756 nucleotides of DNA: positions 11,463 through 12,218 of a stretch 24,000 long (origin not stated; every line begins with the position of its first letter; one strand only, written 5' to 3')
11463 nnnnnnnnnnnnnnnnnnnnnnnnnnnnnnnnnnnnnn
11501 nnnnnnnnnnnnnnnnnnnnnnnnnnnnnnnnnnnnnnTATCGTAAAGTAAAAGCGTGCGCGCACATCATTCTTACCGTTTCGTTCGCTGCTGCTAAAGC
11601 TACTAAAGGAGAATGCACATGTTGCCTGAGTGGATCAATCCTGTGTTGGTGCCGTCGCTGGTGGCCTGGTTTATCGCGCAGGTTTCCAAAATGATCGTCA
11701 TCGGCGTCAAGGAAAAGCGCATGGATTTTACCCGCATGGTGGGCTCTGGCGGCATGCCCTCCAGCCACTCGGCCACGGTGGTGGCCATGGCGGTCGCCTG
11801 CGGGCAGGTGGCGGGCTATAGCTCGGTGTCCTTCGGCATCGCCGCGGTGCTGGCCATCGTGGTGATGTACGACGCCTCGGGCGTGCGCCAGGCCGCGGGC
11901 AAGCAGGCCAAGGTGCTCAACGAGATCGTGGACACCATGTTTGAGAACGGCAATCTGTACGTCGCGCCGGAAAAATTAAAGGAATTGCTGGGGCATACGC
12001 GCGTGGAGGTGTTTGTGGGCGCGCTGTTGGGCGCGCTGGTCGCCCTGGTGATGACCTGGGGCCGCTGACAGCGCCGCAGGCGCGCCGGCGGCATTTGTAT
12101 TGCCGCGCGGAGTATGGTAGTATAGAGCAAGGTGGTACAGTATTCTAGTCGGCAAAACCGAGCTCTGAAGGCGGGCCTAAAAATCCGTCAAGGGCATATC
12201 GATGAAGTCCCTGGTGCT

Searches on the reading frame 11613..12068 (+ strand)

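Call 4: search_protein_families(library=pfam, proteins=[window:11613-12068:+], max_evalue=0.01)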
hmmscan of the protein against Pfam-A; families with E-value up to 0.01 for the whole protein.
window:11613-12068:+ (151 aa): 2 families
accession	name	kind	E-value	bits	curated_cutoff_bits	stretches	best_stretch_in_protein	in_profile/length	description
PF02681.20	DUF212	-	1.1e-47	161.8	26.5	1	9-143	3-126/126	Divergent PAP2 family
PF01569.27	PAP2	-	0.0021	18.2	27.2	0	45-86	48-94/130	PAP2 superfamily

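Call 5: search_protein_families(library=ncbifam, proteins=[window:11613-12068:+], max_evalue=0.01)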
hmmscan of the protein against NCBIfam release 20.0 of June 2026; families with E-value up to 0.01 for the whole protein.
window:11613-12068:+ (151 aa): 0 families
